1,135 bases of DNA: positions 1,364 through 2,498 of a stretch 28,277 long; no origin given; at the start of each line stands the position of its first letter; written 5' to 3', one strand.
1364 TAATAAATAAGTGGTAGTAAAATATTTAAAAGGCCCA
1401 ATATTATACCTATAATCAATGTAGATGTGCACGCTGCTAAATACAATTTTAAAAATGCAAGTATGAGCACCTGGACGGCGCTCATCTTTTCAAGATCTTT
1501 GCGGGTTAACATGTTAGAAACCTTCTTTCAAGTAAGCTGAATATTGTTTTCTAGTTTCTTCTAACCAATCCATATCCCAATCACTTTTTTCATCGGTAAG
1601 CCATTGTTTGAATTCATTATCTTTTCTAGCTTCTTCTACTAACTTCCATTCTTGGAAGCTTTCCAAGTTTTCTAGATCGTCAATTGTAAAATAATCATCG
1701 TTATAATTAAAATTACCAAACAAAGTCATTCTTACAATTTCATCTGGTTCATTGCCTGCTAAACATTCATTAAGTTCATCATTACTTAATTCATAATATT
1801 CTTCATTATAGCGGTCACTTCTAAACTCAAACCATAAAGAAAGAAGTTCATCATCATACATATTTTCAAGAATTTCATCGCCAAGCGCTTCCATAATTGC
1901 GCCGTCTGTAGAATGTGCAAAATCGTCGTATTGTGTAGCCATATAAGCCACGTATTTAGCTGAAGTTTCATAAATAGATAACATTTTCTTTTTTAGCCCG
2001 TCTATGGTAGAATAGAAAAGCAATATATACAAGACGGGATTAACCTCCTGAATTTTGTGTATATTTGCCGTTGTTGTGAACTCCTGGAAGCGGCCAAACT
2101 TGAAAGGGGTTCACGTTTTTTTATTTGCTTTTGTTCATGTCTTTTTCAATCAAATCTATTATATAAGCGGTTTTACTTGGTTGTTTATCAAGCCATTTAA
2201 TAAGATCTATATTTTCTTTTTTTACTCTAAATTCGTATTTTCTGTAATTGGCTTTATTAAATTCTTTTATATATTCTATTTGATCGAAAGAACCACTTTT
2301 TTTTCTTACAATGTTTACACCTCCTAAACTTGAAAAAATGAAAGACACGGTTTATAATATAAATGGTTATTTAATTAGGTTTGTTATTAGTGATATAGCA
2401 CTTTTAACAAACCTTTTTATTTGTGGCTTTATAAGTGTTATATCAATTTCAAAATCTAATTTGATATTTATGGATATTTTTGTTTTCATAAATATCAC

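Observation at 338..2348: Opposite-strand six-gene operon of small unknown proteins wedged between early genes and the packaging module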

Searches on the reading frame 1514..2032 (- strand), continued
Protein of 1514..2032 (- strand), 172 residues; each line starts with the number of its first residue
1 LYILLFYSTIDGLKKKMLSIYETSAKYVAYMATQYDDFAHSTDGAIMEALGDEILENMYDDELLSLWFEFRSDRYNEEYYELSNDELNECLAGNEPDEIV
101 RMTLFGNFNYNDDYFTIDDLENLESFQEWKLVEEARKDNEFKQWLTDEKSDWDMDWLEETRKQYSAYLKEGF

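Call 95: search_dna_similar(query=P0163, collection=phages, mode=protein, max_evalue=0.001, max_rows=30)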
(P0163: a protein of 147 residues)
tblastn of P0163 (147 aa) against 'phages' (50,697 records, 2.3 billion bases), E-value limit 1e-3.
Records with a match: 71; places in all: 90; records where one place covers at least 80% of the query: 4.
Best place of each record, by identity: <60% 71.
By first word of the organism name: Bacillus 47; Staphylococcus 21; Vibrio 1; Arcanobacterium 1; Psychrobacter 1.
By host as written in the record: Bacillus subtilis 14; Bacillus subtilis BEST7003 7; Staphylococcus epidermidis F12 4; Bacillus pumilus GR8 4; Bacillus subtilis KACC 17797 3; Bacillus subtilis ATCC 15245 2; Staphylococcus pseudintermedius 2; Staphylococcus carnosus TM300 2; and 24 more.
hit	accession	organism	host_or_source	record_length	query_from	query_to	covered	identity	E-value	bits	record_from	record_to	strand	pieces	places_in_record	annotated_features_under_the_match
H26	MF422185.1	Bacillus phage BSP10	Bacillus subtilis ATCC 15245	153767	14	137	84%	31.7%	3e-7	54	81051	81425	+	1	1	hypothetical protein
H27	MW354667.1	Bacillus phage BSTP3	Bacillus subtilis KCCM12511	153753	14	137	84%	31.7%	3e-7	54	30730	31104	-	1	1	hypothetical protein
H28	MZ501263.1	Bacillus phage 043JT007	Bacillus subtilis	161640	22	137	79%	33.1%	5e-7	53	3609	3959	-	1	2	12: hypothetical protein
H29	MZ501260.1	Bacillus phage 010DV004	Bacillus subtilis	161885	22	137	79%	33.1%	5e-6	50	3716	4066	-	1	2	12: hypothetical protein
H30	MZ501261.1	Bacillus phage 010DV005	Bacillus subtilis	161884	22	137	79%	33.1%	5e-6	50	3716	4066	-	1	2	12: hypothetical protein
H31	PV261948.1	Bacillus phage vB_BliM_Yucatan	Bacillus licheniformis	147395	24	137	78%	33.6%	4e-6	50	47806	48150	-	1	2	hypothetical protein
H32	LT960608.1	Bacillus phage SBSphiJ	Bacillus subtilis BEST7003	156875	22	137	79%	32.2%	3e-7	54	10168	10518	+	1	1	record has no annotation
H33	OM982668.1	Bacillus phage SBSphiJ1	Bacillus subtilis BEST7003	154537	22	137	79%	32.2%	3e-5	48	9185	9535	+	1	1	hypothetical protein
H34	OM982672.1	Bacillus phage SBSphiJ5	Bacillus subtilis BEST7003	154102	22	137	79%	32.2%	3e-5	48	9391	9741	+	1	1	hypothetical protein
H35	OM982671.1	Bacillus phage SBSphiJ4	Bacillus subtilis BEST7003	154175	24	137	78%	32.8%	1e-5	49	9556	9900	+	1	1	hypothetical protein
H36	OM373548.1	Staphylococcus phage vB_SpsM-DH2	Staphylococcus pseudintermedius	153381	41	146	72%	34.9%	8e-8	56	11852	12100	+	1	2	record has no annotation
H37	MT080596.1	Staphylococcus phage vB_SauM_EW42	Staphylococcus carnosus TM300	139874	19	146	87%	28.9%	1e-7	55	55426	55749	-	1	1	record has no annotation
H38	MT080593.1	Staphylococcus phage vB_SauM_EW36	Staphylococcus carnosus TM300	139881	19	146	87%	28.9%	1e-7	55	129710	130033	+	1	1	record has no annotation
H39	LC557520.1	Staphylococcus phage vB_SsapH-Golestan101-M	Staphylococcus saprophyticus 101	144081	37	146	75%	33.6%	2e-5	49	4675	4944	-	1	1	hypothetical protein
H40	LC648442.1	Staphylococcus phage vB_SsapH-Golestan-105-M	Staphylococcus saprophyticus 105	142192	37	146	75%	33.6%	3e-5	48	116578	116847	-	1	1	hypothetical protein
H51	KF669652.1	Bacillus phage Grass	Bacillus subtilis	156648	22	110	61%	36.0%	5e-8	56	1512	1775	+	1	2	right and left terminal repeat sequences and all genes contained ... | hypothetical protein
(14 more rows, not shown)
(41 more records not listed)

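Call 96: get_annotated_region(hit=H51, flank=3000)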
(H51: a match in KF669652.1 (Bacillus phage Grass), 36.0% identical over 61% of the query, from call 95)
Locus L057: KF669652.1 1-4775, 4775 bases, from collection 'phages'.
description: Bacillus phage Grass, complete genome.
organism: Bacillus phage Grass (NCBI taxid 1406785)
taxonomy: Viruses; Duplodnaviria; Heunggongvirae; Uroviricota; Caudoviricetes; Herelleviridae; Bastillevirinae; Nitunavirus; Nitunavirus grass
host: Bacillus subtilis; source: -; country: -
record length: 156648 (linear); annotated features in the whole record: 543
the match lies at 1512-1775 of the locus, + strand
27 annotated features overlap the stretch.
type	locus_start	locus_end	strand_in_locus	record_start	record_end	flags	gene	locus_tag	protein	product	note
repeat_region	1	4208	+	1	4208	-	-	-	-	-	right and left terminal repeat sequences and all genes contained within are identical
regulatory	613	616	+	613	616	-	-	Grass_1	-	ribosome_binding_site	-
CDS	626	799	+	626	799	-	-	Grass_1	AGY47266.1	hypothetical protein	-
regulatory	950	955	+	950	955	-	-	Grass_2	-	ribosome_binding_site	-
CDS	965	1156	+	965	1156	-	-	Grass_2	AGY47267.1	hypothetical protein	-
regulatory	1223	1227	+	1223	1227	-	-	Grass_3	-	ribosome_binding_site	-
CDS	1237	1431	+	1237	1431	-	-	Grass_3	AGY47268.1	hypothetical protein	-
regulatory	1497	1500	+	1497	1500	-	-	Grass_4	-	ribosome_binding_site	-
CDS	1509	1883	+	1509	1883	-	-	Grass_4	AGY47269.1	hypothetical protein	-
regulatory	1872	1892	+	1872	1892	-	-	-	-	terminator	-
regulatory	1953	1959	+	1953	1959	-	-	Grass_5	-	ribosome_binding_site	-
CDS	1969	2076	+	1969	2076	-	-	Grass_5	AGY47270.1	hypothetical protein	-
regulatory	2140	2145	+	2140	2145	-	-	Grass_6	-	ribosome_binding_site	-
CDS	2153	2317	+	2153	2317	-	-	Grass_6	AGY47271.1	hypothetical protein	-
regulatory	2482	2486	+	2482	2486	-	-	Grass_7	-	ribosome_binding_site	-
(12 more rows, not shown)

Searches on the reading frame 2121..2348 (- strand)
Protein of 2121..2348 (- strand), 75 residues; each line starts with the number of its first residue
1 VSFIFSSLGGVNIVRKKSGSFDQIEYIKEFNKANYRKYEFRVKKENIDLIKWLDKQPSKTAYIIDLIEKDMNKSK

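Call 7: search_protein_families(library=pfam, max_evalue=1, proteins=[window:2121-2348:-])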
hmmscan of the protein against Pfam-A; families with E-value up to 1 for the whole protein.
window:2121-2348:- (75 aa): 1 family
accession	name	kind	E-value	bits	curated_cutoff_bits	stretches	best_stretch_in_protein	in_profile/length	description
PF00181.30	Ribosomal_L2_N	-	0.05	14.1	23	1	30-64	16-51/77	Ribosomal Proteins L2, RNA binding N-terminal domain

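Call 8: search_protein_families(library=phrogs, max_evalue=0.1, proteins=[window:2121-2348:-])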
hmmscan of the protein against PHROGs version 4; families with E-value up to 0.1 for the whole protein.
window:2121-2348:- (75 aa): 4 families
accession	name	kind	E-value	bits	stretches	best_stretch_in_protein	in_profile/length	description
phrog_4223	-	unknown function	0.0057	18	1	44-74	12-42/67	-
phrog_14312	-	unknown function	0.016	16.7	1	43-73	11-41/87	-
phrog_16687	-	unknown function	0.042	14.9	1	38-69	27-56/78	-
phrog_13890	-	unknown function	0.068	14.2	1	22-73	4-57/73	-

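Call 9: search_protein_families(library=padloc, max_evalue=0.1, proteins=[window:2121-2348:-])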
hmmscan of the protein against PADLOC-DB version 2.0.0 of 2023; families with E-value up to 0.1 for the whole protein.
window:2121-2348:- (75 aa): 0 families

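Call 33: search_solved_structures(query=window:2121-2312:-, max_evalue=10, show_alignments=3)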
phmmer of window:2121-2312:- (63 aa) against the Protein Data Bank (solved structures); distinct sequences matched with E-value up to 10: 4.
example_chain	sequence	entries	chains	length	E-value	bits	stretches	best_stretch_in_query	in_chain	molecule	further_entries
5cwo_A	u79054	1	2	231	0.013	19.1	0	4-54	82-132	Designed helical repeat protein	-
8fbi_A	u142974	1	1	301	0.13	15.9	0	4-53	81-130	KWOCA_39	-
8dvf_H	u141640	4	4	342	1.1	13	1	14-47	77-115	DNA primase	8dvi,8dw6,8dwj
8gao_G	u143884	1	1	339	1.1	13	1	14-47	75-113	DNA primase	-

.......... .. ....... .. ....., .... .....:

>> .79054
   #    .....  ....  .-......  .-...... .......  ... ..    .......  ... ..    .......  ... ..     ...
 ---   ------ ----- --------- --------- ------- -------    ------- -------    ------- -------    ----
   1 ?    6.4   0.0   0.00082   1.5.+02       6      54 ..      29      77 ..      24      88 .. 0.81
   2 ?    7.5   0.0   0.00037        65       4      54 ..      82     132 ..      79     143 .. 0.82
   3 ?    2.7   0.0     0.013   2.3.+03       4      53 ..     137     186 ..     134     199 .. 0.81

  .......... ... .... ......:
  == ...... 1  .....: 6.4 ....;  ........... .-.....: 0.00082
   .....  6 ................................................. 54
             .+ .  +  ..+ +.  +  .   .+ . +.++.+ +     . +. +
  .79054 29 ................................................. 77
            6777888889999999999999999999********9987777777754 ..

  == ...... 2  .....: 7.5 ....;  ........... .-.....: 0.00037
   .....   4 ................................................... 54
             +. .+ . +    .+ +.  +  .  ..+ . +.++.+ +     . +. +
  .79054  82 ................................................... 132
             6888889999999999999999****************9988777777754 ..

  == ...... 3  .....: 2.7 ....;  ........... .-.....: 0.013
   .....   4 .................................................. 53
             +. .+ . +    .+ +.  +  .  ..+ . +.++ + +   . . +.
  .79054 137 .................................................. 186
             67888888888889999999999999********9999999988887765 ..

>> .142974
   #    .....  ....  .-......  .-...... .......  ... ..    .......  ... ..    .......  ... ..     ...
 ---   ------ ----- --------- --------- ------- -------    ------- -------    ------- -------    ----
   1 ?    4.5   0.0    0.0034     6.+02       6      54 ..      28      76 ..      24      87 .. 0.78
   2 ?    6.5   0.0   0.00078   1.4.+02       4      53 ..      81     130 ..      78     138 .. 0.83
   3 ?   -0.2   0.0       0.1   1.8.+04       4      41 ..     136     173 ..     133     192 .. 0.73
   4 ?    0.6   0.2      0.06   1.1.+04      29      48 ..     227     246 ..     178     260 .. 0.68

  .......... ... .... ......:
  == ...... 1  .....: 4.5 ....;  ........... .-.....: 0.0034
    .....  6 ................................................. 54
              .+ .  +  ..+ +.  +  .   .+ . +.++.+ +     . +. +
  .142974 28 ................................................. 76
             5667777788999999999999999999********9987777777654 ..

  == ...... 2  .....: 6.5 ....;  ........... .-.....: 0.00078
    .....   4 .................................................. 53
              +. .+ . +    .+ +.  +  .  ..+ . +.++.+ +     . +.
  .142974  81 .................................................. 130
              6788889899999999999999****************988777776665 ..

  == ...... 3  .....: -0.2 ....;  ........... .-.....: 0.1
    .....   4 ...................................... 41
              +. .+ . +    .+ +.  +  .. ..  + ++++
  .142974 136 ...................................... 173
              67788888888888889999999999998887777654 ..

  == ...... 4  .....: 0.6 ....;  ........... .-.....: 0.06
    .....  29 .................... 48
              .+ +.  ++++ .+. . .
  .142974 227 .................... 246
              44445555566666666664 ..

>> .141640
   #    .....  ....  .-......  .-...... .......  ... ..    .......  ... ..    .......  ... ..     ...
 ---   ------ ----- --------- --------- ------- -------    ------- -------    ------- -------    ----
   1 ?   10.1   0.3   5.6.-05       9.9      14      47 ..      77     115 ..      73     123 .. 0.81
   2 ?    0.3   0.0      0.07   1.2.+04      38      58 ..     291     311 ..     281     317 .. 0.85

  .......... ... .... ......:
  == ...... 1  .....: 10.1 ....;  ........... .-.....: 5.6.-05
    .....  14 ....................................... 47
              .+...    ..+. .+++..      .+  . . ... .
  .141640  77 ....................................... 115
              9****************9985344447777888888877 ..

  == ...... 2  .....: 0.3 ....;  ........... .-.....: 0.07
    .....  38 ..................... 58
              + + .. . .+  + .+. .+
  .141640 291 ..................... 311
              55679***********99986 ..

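Call 34: search_protein_families(library=ncbifam, max_evalue=1, proteins=[window:2121-2348:-])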
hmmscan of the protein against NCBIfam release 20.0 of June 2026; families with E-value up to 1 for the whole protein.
window:2121-2348:- (75 aa): 0 families

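Call 82: search_solved_structures(query=A5, max_evalue=10, show_alignments=3)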
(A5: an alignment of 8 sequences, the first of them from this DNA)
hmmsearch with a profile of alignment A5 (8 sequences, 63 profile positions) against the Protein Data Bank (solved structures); distinct sequences matched with E-value up to 10: 3.
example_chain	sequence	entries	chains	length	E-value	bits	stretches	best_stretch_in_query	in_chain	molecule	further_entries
28ye_A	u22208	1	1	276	0.14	15.2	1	19-52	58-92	Large ribosomal subunit protein uL2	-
2ciu_A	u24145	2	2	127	0.8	12.8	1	15-55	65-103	IMPORT INNER MEMBRANE TRANSLOCASE SUBUNIT TIM21 MITOCHONDRIAL | Mitochondrial import inner membrane translocase subunit TIM21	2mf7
9sq9_A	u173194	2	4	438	0.8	12.8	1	35-52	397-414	Lipid II isoglutaminyl synthase (glutamine-hydrolyzing) subunit MurT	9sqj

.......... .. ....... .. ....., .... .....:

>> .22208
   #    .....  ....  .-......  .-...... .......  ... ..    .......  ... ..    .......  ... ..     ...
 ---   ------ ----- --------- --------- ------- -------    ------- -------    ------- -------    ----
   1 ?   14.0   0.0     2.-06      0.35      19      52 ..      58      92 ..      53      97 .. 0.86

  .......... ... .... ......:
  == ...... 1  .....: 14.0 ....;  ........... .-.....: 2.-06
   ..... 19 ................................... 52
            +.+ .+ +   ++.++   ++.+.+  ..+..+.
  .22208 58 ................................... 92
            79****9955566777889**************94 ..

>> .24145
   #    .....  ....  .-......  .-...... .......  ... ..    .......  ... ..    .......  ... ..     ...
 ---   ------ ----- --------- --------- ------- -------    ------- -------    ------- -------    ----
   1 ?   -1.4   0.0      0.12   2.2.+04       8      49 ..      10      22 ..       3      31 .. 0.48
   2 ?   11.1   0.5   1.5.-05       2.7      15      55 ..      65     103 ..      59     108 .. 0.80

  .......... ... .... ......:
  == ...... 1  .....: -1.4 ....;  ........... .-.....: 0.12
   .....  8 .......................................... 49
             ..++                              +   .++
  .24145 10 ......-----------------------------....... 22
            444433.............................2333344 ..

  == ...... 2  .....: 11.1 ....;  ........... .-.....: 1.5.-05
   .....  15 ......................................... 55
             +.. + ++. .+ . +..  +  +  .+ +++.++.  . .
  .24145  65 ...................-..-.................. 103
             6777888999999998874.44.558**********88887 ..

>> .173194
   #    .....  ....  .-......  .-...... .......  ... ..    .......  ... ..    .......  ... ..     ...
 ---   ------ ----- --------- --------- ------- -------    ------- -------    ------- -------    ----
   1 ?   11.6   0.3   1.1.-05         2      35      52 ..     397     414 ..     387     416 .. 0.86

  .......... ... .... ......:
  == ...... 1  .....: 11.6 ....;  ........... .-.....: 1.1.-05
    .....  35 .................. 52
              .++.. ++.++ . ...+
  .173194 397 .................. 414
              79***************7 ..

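Call 83: search_protein_families(library=pfam, alignment_id=A5, max_evalue=1)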
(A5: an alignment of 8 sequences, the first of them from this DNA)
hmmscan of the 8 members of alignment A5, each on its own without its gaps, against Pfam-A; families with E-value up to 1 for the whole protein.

A. member 1, seq(63 aa): 2 families
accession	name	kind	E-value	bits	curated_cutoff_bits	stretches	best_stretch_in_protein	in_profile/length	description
PF00181.30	Ribosomal_L2_N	-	0.033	14.6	23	1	18-52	16-51/77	Ribosomal Proteins L2, RNA binding N-terminal domain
PF03763.18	Remorin_C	-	0.1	12.9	29.7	1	15-63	7-55/107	Remorin, C-terminal region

B. families by the number of members that match (of 8 scanned): 7 families
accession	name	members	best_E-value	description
PF21211.3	FkbH_N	1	0.0057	FkbH, N-terminal domain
PF00181.30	Ribosomal_L2_N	1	0.033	Ribosomal Proteins L2, RNA binding N-terminal domain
PF04208.19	MtrA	1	0.036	Tetrahydromethanopterin S-methyltransferase, subunit A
PF10862.14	FcoT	1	0.058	FcoT-like thioesterase domain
PF03763.18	Remorin_C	1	0.1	Remorin, C-terminal region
PF10044.14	LIN52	1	0.13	Retinal tissue protein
PF21705.3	p55_CTD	1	0.84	p55, C-terminal domain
